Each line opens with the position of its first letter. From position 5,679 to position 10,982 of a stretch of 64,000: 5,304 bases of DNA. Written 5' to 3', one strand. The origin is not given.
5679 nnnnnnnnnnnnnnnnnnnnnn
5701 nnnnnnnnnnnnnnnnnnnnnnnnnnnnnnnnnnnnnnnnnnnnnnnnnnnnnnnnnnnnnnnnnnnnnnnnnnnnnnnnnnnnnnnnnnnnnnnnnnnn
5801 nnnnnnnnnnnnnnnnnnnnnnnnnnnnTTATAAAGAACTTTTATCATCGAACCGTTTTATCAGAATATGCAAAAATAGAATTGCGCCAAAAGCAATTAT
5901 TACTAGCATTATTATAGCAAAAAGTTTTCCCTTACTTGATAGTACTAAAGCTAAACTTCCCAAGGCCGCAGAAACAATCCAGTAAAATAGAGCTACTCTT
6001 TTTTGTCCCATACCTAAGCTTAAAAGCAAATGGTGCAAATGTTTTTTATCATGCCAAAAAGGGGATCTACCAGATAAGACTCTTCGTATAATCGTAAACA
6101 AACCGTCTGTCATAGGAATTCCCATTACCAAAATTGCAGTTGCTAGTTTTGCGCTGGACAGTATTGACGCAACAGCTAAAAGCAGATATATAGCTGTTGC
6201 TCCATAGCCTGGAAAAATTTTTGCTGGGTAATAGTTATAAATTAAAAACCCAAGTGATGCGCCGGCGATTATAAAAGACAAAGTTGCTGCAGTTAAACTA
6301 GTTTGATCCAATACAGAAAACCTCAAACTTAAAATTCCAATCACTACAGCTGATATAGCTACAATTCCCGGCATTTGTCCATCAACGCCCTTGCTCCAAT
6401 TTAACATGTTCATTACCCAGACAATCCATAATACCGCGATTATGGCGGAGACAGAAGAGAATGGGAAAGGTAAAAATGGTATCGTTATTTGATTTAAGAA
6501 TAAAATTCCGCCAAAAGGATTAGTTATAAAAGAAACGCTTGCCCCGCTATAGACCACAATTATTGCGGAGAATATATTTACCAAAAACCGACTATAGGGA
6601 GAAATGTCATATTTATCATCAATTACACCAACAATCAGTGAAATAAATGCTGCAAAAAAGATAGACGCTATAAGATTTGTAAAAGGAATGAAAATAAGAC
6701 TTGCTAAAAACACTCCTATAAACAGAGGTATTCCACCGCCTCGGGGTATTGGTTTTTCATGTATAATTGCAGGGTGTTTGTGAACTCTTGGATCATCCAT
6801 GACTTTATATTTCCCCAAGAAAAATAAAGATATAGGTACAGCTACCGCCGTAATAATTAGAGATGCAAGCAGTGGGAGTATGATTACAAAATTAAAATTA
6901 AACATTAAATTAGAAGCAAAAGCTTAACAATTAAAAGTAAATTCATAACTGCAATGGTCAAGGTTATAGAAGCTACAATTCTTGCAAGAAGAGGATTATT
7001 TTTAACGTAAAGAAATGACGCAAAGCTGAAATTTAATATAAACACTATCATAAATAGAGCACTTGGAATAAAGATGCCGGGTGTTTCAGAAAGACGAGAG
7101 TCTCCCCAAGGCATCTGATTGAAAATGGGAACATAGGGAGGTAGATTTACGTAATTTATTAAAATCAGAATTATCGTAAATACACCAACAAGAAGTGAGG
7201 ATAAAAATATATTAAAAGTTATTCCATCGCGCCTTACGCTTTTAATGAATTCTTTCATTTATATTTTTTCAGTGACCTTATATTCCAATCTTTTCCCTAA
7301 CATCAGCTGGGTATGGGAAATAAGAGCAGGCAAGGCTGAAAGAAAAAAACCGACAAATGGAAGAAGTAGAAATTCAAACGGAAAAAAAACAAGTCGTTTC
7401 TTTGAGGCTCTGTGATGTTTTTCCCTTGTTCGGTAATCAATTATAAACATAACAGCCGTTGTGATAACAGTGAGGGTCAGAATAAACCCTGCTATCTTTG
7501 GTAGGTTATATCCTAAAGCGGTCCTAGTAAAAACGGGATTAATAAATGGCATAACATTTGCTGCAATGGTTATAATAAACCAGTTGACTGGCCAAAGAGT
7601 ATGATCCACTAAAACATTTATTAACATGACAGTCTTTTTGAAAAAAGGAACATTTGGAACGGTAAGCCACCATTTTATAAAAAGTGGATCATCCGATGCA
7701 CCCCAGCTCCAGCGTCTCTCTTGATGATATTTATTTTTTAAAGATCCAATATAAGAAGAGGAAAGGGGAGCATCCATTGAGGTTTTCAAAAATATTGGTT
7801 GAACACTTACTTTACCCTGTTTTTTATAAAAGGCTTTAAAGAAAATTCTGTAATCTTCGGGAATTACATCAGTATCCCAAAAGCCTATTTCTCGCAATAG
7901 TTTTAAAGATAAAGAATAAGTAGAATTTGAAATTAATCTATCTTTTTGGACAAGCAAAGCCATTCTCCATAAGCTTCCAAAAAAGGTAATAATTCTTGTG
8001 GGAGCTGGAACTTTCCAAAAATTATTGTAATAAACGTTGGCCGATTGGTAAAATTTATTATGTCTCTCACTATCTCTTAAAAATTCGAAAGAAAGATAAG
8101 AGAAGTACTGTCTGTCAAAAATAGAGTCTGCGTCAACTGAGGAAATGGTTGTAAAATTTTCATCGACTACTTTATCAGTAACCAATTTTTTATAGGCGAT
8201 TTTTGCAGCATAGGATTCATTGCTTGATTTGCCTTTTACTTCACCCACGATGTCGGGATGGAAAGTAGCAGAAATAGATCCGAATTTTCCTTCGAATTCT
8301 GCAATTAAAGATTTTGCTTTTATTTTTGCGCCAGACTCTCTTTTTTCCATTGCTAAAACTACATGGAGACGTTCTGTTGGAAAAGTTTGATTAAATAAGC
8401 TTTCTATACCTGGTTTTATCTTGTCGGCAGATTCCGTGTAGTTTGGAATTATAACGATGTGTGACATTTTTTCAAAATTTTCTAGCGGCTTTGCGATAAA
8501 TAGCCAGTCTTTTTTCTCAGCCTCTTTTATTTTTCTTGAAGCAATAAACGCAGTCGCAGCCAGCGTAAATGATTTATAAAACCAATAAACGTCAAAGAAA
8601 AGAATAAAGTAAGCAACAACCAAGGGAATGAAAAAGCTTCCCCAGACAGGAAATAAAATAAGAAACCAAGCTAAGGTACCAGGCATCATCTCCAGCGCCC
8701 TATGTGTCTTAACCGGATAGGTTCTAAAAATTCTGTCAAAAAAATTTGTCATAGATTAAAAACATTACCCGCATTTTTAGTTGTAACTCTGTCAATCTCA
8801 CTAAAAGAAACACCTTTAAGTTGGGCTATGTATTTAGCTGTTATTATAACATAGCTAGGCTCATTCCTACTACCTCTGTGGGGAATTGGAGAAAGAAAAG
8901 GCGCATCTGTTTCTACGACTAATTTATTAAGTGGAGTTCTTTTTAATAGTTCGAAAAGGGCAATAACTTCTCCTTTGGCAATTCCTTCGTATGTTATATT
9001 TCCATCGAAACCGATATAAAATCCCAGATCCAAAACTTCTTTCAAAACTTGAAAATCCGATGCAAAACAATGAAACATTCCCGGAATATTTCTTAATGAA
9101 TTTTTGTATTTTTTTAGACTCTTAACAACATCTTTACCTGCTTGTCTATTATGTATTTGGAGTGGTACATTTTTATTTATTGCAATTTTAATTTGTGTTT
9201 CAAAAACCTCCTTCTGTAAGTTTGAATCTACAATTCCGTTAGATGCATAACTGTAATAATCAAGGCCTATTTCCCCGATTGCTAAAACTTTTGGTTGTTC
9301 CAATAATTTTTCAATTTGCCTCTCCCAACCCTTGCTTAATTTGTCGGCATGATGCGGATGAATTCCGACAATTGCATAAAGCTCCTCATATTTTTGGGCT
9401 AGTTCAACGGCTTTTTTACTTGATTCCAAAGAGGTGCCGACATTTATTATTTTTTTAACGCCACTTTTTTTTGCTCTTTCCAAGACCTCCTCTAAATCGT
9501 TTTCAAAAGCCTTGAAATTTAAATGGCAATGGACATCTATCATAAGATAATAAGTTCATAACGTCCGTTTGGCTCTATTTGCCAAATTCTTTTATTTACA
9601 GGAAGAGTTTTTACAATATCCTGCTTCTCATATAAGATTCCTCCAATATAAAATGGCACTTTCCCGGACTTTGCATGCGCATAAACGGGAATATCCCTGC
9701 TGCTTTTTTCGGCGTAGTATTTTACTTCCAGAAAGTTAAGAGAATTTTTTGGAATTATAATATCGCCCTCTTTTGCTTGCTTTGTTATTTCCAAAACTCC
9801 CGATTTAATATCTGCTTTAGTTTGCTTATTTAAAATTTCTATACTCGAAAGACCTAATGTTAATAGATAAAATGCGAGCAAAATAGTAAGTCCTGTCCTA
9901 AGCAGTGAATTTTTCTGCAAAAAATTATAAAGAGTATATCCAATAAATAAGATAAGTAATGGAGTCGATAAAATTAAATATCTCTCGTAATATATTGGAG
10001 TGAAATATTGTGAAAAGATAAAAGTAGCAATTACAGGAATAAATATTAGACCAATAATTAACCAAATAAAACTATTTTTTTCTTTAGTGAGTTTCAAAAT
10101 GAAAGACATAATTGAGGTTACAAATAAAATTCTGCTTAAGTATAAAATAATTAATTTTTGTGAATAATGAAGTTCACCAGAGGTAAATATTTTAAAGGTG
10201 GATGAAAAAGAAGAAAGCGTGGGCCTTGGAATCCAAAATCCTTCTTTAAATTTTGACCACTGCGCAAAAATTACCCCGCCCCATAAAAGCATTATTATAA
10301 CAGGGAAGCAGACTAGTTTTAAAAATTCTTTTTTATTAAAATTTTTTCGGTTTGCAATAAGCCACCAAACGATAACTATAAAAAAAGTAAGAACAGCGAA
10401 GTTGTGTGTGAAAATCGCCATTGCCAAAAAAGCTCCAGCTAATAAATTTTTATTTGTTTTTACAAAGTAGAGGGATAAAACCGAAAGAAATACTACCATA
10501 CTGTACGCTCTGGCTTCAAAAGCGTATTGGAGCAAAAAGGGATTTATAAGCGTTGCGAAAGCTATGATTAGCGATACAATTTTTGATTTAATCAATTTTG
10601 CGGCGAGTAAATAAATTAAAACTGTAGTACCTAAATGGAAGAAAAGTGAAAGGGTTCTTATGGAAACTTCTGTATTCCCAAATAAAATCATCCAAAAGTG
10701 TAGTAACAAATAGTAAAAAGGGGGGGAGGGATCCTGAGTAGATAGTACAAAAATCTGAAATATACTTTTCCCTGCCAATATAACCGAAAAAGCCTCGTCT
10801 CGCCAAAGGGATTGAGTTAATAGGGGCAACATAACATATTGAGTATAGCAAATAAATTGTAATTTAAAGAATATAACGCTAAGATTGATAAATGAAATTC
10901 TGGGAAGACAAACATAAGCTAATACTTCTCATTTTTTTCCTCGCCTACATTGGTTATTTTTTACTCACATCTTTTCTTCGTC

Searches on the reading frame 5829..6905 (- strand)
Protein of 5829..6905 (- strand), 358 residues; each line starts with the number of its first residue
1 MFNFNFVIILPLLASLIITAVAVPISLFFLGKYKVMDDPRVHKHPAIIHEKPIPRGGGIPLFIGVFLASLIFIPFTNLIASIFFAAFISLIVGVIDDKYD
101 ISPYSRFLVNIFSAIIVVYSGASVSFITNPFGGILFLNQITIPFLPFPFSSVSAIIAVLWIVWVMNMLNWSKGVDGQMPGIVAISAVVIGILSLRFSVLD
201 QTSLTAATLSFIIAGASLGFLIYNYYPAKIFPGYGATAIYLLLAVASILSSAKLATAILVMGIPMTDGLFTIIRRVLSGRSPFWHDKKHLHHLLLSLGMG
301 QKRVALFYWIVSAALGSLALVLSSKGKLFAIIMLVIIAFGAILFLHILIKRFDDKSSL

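Call 19: search_protein_families(library=pfam, proteins=[window:5829-6905:-], max_evalue=0.001)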
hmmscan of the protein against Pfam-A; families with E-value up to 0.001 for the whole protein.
window:5829-6905:- (358 aa): 1 family
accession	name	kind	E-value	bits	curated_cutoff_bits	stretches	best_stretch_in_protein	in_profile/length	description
PF00953.26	Glycos_transf_4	-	1.9e-24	86.9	27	1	80-250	2-159/160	Glycosyl transferase family 4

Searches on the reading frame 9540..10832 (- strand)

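Call 19: search_protein_families(library=pfam, proteins=[window:9540-10832:-], max_evalue=0.001)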
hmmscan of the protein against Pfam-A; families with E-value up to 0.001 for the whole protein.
window:9540-10832:- (430 aa): 1 family
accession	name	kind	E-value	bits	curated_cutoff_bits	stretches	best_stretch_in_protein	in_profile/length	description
PF13231.12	PMT_2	-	2.5e-07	31.5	26.1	1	37-182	3-158/160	Dolichyl-phosphate-mannose-protein mannosyltransferase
